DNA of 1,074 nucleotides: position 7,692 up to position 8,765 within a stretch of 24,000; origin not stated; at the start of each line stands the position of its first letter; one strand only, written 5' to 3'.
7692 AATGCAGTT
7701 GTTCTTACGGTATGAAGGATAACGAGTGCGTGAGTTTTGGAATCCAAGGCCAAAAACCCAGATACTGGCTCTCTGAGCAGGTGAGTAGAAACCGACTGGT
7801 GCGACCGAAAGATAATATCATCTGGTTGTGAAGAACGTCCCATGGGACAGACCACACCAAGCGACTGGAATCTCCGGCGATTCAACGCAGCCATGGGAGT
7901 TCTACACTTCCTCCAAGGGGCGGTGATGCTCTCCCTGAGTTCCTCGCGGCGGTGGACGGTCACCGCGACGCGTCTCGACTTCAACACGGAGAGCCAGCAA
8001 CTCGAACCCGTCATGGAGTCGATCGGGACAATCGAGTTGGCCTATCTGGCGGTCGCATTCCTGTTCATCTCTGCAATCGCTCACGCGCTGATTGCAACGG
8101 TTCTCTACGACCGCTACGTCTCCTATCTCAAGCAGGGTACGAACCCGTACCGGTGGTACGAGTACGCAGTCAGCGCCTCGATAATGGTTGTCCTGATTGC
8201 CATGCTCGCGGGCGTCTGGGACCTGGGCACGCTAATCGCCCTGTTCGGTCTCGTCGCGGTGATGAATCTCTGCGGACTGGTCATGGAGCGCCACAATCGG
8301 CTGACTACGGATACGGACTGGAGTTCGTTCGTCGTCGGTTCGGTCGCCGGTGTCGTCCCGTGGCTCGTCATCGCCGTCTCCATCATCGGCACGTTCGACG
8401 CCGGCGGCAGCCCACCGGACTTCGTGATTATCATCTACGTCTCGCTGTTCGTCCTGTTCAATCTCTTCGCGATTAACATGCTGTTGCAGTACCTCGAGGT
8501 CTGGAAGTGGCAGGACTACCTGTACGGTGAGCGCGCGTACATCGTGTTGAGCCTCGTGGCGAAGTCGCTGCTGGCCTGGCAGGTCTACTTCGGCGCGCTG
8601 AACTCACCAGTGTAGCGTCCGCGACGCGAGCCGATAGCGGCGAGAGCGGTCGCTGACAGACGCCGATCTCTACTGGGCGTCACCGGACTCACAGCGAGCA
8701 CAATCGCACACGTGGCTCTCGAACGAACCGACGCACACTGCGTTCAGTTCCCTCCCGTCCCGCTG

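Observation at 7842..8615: Heliorhodopsin-family gene with Schiff-base Lys and counterion Glu intact, in a haloarchaeal-type chromosome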

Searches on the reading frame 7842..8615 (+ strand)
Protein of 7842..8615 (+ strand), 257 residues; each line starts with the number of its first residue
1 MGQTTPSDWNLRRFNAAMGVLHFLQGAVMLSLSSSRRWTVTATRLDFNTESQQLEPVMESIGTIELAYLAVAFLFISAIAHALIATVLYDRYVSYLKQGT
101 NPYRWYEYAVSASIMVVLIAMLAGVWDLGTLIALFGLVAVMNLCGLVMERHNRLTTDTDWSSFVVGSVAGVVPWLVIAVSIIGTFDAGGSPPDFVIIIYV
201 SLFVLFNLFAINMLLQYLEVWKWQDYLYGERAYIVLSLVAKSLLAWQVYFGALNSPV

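Call 3: search_protein_families(library=pfam, proteins=[window:7842-8612:+], max_evalue=1)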
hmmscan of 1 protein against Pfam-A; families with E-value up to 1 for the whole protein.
window:7842-8612:+ (257 aa): 2 families
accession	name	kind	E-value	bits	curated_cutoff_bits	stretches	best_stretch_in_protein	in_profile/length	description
PF18761.7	Heliorhodopsin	-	5.6e-99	330.8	26.7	1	11-253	1-242/242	Heliorhodopsin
PF09843.14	DUF2070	-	0.92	8.2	30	0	70-209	35-169/561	Predicted membrane protein (DUF2070)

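Call 4: search_protein_families(library=ncbifam, proteins=[window:7842-8612:+], max_evalue=1)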
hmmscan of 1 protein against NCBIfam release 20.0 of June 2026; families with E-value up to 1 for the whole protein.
window:7842-8612:+ (257 aa): 1 family
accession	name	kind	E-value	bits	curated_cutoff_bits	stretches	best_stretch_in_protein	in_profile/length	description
NF038020.1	HeR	equivalog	1.3e-104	349.1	100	1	11-253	1-244/244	heliorhodopsin HeR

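Call 5: search_solved_structures(query=window:7842-8612:+, max_evalue=1, show_alignments=3)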
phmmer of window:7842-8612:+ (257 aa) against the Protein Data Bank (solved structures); distinct sequences matched with E-value up to 1: 6.
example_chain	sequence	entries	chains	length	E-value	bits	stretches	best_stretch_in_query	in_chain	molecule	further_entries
6is6_A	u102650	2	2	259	5.5e-79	268.7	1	11-254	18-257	heliorhodopsin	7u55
7clj_A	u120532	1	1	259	1.4e-78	267.4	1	11-254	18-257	heliorhodopsin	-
9ljj_A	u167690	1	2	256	7.1e-45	157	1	10-253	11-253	Heliorhodopsin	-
6su3_X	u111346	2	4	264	7.3e-45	156.9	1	10-253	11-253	48C12 heliorhodopsin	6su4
6uh3_A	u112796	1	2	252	1.7e-44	155.7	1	10-253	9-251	Heliorhodopsin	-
9vfc_A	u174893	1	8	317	6.8e-40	140.7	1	8-252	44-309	heliorhodopsin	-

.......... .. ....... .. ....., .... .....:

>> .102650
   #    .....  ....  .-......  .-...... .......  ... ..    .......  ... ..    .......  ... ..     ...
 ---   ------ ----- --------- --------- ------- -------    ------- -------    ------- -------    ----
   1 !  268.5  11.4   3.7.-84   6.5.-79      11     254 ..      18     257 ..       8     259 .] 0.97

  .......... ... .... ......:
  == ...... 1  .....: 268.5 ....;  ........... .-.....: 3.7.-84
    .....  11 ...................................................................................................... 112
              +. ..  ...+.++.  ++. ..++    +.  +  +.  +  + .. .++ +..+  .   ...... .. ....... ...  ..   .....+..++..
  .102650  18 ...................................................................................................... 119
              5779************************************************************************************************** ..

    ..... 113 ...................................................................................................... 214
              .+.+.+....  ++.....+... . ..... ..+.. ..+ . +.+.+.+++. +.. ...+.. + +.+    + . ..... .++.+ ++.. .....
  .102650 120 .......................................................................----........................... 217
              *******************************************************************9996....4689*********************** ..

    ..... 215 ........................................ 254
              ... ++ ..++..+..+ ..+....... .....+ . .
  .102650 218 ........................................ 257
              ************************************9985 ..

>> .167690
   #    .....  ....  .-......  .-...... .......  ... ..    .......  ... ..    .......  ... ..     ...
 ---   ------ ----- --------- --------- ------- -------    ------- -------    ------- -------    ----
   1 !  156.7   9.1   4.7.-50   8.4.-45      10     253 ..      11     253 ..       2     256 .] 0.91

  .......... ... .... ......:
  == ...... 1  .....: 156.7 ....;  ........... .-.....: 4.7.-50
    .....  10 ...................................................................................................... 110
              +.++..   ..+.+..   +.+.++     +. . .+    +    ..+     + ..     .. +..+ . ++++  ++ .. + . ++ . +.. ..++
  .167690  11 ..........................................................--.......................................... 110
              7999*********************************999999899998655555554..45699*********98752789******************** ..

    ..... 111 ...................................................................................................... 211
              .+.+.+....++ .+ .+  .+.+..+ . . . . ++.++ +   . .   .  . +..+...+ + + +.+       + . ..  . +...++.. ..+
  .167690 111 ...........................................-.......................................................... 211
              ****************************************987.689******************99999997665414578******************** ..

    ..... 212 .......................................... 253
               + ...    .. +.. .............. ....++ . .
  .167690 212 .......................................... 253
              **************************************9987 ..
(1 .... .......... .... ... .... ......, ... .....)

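Call 9: find_homologous_proteins(query=window:7842-8612:+, max_evalue=1e-10)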
Query window:7842-8612:+ (257 aa): 5877 proteins with E <= 1e-10 among 8000 candidates; the best 120 are listed.
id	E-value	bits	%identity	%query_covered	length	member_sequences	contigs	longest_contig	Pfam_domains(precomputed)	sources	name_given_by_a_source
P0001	2.0e-162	557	100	100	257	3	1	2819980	PF18761.8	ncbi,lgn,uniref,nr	ncbi:heliorhodopsin HeR [Halobacterium jilantaiense]|uniref:Heliorhodopsin HeR n=1 Tax=Halobacterium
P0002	4.8e-153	526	93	100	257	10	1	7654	PF18761.8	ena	-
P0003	1.2e-148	512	89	100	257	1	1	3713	PF18761.8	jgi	-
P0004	1.4e-147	508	90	100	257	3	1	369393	PF18761.8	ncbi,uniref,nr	ncbi:hypothetical protein G9C85_15185 [Halorubellus sp. JP-L1]|uniref:heliorhodopsin HeR n=1 Tax=Hal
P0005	2.8e-147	507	89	100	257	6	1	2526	PF18761.8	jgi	-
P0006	2.4e-146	504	89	100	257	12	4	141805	PF18761.8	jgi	-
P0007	2.9e-146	504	88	100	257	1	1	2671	PF18761.8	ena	-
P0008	8.2e-146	502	88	100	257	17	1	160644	PF18761.8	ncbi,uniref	ncbi:heliorhodopsin HeR [Halosimplex sp. TS25]|uniref:heliorhodopsin HeR n=1 Tax=Halosimplex rarum T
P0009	3.5e-145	500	86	100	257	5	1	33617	PF18761.8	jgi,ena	-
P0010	5.0e-145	500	87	100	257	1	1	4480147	PF18761.8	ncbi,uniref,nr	ncbi:heliorhodopsin HeR [Halosimplex rubrum]|uniref:Heliorhodopsin HeR n=1 Tax=Halosimplex rubrum Ta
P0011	1.2e-144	499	86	100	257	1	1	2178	PF18761.8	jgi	jgi:hypothetical protein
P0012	3.1e-144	497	87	100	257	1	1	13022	PF18761.8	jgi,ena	-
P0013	3.4e-144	497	86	100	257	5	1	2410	PF18761.8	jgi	jgi:hypothetical protein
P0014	5.9e-144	496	87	100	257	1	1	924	PF18761.8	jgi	jgi:hypothetical protein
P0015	3.4e-142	491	87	99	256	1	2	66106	PF18761.8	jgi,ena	-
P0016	2.9e-140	484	85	100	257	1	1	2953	PF18761.8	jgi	-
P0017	8.4e-139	479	83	100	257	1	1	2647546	PF18761.8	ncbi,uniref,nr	ncbi:heliorhodopsin HeR [Halosegnis marinus]|uniref:Heliorhodopsin HeR n=1 Tax=Halosegnis marinus Ta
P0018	1.1e-138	479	83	100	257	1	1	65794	PF18761.8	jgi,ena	-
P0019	1.4e-138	479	84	100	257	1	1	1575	PF18761.8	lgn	-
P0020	2.7e-138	478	83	100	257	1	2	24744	PF18761.8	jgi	-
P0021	4.7e-138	477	84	100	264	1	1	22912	PF18761.8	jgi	jgi:hypothetical protein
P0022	1.1e-129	450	79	100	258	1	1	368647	PF18761.8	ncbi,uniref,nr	ncbi:heliorhodopsin HeR [Halorhabdus salina]|uniref:heliorhodopsin HeR n=1 Tax=Halorhabdus salina Ta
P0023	1.3e-129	449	79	100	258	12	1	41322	PF18761.8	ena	-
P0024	2.2e-129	449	77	100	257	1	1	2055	PF18761.8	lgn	-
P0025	5.2e-128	444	79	100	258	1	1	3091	PF18761.8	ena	-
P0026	3.7e-118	412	72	100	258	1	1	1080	PF18761.8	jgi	-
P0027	4.3e-118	412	80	93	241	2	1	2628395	PF18761.8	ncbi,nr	ncbi:hypothetical protein Hrd1104_10800 [Halorhabdus sp. CBA1104]|nr:hypothetical protein Hrd1104_10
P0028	5.0e-112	392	66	100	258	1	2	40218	PF18761.8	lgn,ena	-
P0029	8.3e-112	391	69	96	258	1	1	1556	PF18761.8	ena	-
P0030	1.4e-111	390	71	96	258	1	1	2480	PF18761.8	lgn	-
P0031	3.0e-111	389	69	96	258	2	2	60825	PF18761.8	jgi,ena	jgi:hypothetical protein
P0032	5.4e-111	388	69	96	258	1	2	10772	PF18761.8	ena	-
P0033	6.0e-111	388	70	96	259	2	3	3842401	PF18761.8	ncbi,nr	ncbi:heliorhodopsin HeR [Haloarchaeobius iranensis]|nr:heliorhodopsin HeR [Haloarchaeobius iranensis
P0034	1.6e-110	387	68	100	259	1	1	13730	PF18761.8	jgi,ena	-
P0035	2.1e-110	386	70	96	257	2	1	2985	PF18761.8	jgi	jgi:hypothetical protein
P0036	2.2e-110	386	68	100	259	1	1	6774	PF18761.8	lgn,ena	-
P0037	1.6e-109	384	68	100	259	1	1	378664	PF18761.8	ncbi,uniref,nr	ncbi:heliorhodopsin HeR [Haloarchaeobius sp. FL176]|uniref:heliorhodopsin HeR n=1 Tax=Haloarchaeobiu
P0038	1.3e-108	381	66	100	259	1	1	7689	PF18761.8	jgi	jgi:hypothetical protein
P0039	1.8e-108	380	67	100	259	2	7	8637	PF18761.8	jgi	jgi:hypothetical protein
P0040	7.9e-108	378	65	100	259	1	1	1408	PF18761.8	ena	-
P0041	1.3e-107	377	64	100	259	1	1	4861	PF18761.8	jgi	jgi:hypothetical protein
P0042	2.0e-107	377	68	96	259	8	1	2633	PF18761.8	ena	-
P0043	4.5e-107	376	67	96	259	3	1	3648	PF18761.8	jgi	jgi:hypothetical protein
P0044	1.8e-106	374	68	100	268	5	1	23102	PF18761.8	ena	-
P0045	4.7e-106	372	66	100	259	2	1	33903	PF18761.8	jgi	jgi:hypothetical protein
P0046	8.0e-106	371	65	100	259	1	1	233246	PF18761.8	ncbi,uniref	ncbi:heliorhodopsin HeR [Haloarchaeobius baliensis]|uniref:heliorhodopsin HeR n=1 Tax=Haloarchaeobiu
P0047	3.0e-105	370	65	96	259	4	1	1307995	PF18761.8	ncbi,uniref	ncbi:heliorhodopsin HeR [Halovenus halobia]|uniref:heliorhodopsin HeR n=1 Tax=Halovenus halobia TaxI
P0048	3.3e-105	369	67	96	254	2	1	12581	PF18761.8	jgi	jgi:hypothetical protein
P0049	7.9e-105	368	67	96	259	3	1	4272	PF18761.8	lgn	-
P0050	6.0e-104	365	66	100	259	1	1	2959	PF18761.8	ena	-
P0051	1.1e-102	361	64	96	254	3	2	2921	PF18761.8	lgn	-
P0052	1.9e-102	360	67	93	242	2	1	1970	PF18761.8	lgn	-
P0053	2.8e-102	360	66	96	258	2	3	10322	PF18761.8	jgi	jgi:hypothetical protein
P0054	5.3e-102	359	68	93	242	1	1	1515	PF18761.8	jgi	-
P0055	1.5e-101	357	65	96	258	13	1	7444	PF18761.8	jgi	jgi:hypothetical protein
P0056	2.5e-101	357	65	96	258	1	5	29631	PF18761.8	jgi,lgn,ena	-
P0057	5.1e-101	356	67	93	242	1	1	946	PF18761.8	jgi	jgi:hypothetical protein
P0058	9.5e-101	355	62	99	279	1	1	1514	PF18761.8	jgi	jgi:hypothetical protein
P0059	1.1e-100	355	63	99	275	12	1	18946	PF18761.8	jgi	-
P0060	1.3e-100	354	63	99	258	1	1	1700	PF18761.8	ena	-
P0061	3.4e-100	353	65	93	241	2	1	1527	PF18761.8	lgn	-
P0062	4.6e-100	353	62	99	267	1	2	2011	PF18761.8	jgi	jgi:hypothetical protein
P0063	1.1e-98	348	61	96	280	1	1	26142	PF18761.8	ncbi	-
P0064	3.1e-98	347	62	99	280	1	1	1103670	PF18761.8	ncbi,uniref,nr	ncbi:heliorhodopsin HeR [Halosimplex salinum]|uniref:heliorhodopsin HeR n=1 Tax=Halosimplex salinum 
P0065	3.1e-98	347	60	99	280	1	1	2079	PF18761.8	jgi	jgi:hypothetical protein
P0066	3.4e-98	346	63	96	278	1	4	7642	PF18761.8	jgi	jgi:hypothetical protein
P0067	4.0e-98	346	60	99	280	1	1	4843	PF18761.8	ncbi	ncbi:MAG: heliorhodopsin HeR [Halobacteriales archaeon]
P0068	4.3e-98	346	62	99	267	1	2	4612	PF18761.8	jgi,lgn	jgi:hypothetical protein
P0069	6.9e-98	345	60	99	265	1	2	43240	PF18761.8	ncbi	ncbi:MAG: heliorhodopsin HeR [Halapricum sp.]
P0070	7.7e-98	345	61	99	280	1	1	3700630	PF18761.8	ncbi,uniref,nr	ncbi:heliorhodopsin HeR [Halovivax gelatinilyticus]|uniref:heliorhodopsin HeR n=1 Tax=Halovivax gela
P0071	9.4e-98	345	61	98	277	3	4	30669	PF18761.8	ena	-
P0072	9.6e-98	345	64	99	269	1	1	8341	PF18761.8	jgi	-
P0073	1.3e-97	345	61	96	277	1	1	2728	PF18761.8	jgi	jgi:hypothetical protein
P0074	2.1e-97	344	63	100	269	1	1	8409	PF18761.8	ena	-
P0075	2.5e-97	344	63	99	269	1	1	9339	PF18761.8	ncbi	-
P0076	5.7e-97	342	63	99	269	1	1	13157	PF18761.8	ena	-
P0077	7.3e-97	342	61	99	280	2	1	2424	PF18761.8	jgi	jgi:hypothetical protein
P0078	8.8e-97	342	62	99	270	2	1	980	PF18761.8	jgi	jgi:hypothetical protein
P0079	9.4e-97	342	60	100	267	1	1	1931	PF18761.8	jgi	jgi:hypothetical protein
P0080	1.2e-96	341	62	99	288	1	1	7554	PF18761.8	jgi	jgi:hypothetical protein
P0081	1.2e-96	341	63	99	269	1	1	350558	PF18761.8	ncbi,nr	ncbi:MAG: heliorhodopsin HeR [Halobacteriales archaeon]|nr:heliorhodopsin HeR [Halobacteriales archa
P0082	1.3e-96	341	63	96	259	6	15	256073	PF18761.8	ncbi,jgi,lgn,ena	jgi:hypothetical protein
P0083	1.4e-96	341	62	99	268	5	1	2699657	PF18761.8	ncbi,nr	ncbi:heliorhodopsin HeR [Halapricum desulfuricans]|nr:heliorhodopsin HeR [Halapricum desulfuricans]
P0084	1.4e-96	341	69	89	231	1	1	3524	PF18761.8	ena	-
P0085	1.8e-96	341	65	93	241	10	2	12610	PF18761.8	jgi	-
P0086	3.2e-96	340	62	98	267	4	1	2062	PF18761.8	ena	-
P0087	4.8e-96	339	62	99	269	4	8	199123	PF18761.8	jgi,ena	-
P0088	5.2e-96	339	63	93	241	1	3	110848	PF18761.8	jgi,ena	jgi:hypothetical protein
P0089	5.6e-96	339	61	98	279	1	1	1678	PF18761.8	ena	-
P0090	6.5e-96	339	63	96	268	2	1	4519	PF18761.8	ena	-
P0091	6.8e-96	339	60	98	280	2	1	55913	PF18761.8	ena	-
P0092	7.8e-96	339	61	99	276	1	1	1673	PF18761.8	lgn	-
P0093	9.3e-96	338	61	100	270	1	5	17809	PF18761.8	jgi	jgi:hypothetical protein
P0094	1.2e-95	338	62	93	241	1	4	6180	PF18761.8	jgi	jgi:hypothetical protein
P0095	1.2e-95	338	60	98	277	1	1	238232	PF18761.8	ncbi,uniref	ncbi:heliorhodopsin HeR [Halorubellus litoreus]|uniref:Heliorhodopsin HeR n=1 Tax=Halorubellus litor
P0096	1.2e-95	338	61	98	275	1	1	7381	PF18761.8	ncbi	-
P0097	1.2e-95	338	62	93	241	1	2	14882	PF18761.8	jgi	jgi:hypothetical protein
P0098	1.3e-95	338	60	99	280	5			PF18761.8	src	-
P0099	1.4e-95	338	62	100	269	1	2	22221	PF18761.8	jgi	jgi:hypothetical protein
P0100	1.5e-95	338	63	97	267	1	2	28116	PF18761.8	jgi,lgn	-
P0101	2.7e-95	337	62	93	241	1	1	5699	PF18761.8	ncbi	-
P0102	3.1e-95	337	61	99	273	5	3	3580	PF18761.8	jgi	jgi:hypothetical protein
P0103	3.7e-95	337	59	98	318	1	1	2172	PF18761.8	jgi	jgi:hypothetical protein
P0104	3.8e-95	336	62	99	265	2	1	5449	PF18761.8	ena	-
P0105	3.9e-95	336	61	99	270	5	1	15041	PF18761.8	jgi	jgi:hypothetical protein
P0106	5.1e-95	336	62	99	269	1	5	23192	PF18761.8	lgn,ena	-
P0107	5.2e-95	336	63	93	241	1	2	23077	PF18761.8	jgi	jgi:hypothetical protein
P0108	5.3e-95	336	61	99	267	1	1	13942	PF18761.8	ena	-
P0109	5.4e-95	336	61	99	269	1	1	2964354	PF18761.8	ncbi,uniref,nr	ncbi:heliorhodopsin HeR [Halobaculum rubrum]|uniref:heliorhodopsin HeR n=1 Tax=Halobaculum rubrum Ta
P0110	5.7e-95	336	60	98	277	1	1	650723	PF18761.8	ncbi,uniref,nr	ncbi:heliorhodopsin HeR [Halorubellus sp. PRR65]|uniref:heliorhodopsin HeR n=1 Tax=Halorubellus sp. 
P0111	6.4e-95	336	61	99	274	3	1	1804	PF18761.8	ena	-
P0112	7.0e-95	336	61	99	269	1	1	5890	PF18761.8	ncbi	ncbi:MAG: heliorhodopsin HeR [Halovenus sp.]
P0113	8.1e-95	335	59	99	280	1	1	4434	PF18761.8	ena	-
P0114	8.3e-95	335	61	99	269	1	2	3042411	PF18761.8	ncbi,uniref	ncbi:heliorhodopsin HeR [Natronoarchaeum sp. GCM10025703]|uniref:heliorhodopsin HeR n=1 Tax=unclassi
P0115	8.9e-95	335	59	99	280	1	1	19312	PF18761.8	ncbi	-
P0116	9.2e-95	335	62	99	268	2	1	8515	PF18761.8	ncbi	-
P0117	1.1e-94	335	61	100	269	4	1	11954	PF18761.8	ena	-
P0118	1.1e-94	335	62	99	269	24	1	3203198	PF18761.8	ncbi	-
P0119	1.3e-94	335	58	99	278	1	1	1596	PF18761.8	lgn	-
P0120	1.3e-94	335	60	93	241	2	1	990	PF18761.8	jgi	jgi:hypothetical protein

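Call 13: find_related_loci(query=window:7842-8612:+, collection=genome_contigs, flank=8000)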
Query window:7842-8612:+ (257 aa) in genome_contigs; peptide patterns used: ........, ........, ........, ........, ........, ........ (x = any residue, [..] = any of these).
415 stretches matched a pattern; 375 encode a relative of the query (tblastn E <= 1e-3); the best 80 are kept; 80 distinct loci.
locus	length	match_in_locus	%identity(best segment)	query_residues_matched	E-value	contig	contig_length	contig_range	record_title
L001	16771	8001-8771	91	1-257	1e-158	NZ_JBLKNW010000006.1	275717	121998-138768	Halosimplex amylolyticum strain DYHT-AS-1 DYHTAS1_ctg06, whole genome shotgun sequence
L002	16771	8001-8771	88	1-257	3e-153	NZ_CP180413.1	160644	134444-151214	Halosimplex sp. TS25 plasmid unnamed1, complete sequence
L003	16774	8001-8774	79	1-257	4e-138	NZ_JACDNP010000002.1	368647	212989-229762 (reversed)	Halorhabdus salina strain FL145 scaffold2, whole genome shotgun sequence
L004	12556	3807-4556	70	10-257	2e-117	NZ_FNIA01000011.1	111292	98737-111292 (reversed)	Haloarchaeobius iranensis strain EB21,IBRC-M 10013,KCTC 4048, whole genome shotgun sequence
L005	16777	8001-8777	68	1-257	4e-117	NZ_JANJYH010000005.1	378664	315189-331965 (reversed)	Haloarchaeobius sp. FL176 NODE_5_length_378664_cov_22.5553_ID_355, whole genome shotgun sequence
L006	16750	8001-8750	65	10-257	3e-112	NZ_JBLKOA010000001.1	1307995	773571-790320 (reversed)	Halovenus halobia strain ZY30 ZY30_ctg001, whole genome shotgun sequence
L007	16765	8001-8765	62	4-257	6e-105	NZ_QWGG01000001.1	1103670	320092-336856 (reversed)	Halosimplex salinum strain YPL4 Scaffold1_1, whole genome shotgun sequence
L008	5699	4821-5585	60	4-257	2e-104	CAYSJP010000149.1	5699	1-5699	MAG TPA_asm: uncultured Halobacteriales archaeon isolate SRP185896_co2_188 genome assembly, contig: NODE_22634_length_56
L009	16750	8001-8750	67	10-257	3e-104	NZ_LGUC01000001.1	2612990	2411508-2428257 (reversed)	Halolamina pelagica strain CDK2 SY89_scf01, whole genome shotgun sequence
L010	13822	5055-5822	60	3-257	1e-103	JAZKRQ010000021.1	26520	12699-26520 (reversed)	MAG: Halapricum sp. isolate NA-0cm_bin.17 NODE_467_length_26520_cov_24.838579, whole genome shotgun sequence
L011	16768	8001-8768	61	3-257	6e-104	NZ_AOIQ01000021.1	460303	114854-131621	Halovivax asiaticus JCM 14624 contig_21, whole genome shotgun sequence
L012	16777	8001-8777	65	1-257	1e-103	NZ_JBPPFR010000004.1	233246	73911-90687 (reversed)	Haloarchaeobius baliensis strain 2b_61_3 NBRC.110517_ctg04, whole genome shotgun sequence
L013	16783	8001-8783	60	2-257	2e-103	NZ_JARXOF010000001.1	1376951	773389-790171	Halobacterium rubrum strain R9-3 Scaffold1, whole genome shotgun sequence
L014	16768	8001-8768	63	3-257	1e-102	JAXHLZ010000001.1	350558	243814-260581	MAG: Halobacteriales archaeon isolate Salar_de_Ascotan_soil_MAG_ASO38 contig_879_polypolish, whole genome shotgun sequen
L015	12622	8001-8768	62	3-257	3e-102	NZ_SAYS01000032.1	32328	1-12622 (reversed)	Halovenus amylolytica strain SHR40 Scaffold30_1, whole genome shotgun sequence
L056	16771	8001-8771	91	1-257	9e-158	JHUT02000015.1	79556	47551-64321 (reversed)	Natrinema mahii strain H13 Contig_14, whole genome shotgun sequence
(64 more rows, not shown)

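Call 39: search_dna_similar(query=window:7842-8612:+, collection=plasmids, mode=protein, max_rows=25)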
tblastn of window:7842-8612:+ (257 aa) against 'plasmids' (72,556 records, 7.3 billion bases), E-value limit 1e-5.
Records with a match: 2; places in all: 2; records where one place covers at least 80% of the query: 2.
Best place of each record, by identity: <60% 2.
By first word of the organism name: Chloroflexota 1; Lactococcus 1.
By predicted mobility (MOB-suite, as given by PLSDB): non-mobilizable 1; mobilizable 1.
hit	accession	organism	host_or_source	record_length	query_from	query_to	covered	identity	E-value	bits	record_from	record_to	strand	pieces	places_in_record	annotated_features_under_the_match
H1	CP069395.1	Chloroflexota bacterium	single cell,cold seep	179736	11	257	96%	46.8%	1e-60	213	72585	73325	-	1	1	heR: heliorhodopsin HeR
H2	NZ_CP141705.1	Lactococcus petauri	Ictalurus sp.,cell culture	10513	10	254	95%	45.6%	9e-53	190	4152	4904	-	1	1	heR: heliorhodopsin HeR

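Call 40: search_dna_similar(query=window:7842-8612:+, collection=phages, mode=protein, max_rows=15)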
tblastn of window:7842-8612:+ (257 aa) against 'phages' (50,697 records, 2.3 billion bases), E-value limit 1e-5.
No match.

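Call 41: find_encoding_contigs(protein=window:7842-8615:+, flank=3000, max_places=4)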
Protein window:7842-8615:+ (257 aa): 2 contigs read that carry it; 1 place shown.
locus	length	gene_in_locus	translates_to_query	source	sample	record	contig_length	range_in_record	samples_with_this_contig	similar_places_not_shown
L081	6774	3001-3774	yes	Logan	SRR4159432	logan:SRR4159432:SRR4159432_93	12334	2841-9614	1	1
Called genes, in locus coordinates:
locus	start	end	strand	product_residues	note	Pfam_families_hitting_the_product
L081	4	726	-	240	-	PF00582:Usp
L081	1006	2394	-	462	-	PF03773:ArsP_1, PF04945:YHS, PF24273:TRASH_HVO_1752_C (weak)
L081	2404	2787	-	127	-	-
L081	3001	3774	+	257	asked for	PF18761:Heliorhodopsin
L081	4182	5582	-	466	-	PF01554:MatE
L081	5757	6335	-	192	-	PF00111:Fer2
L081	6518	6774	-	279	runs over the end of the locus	-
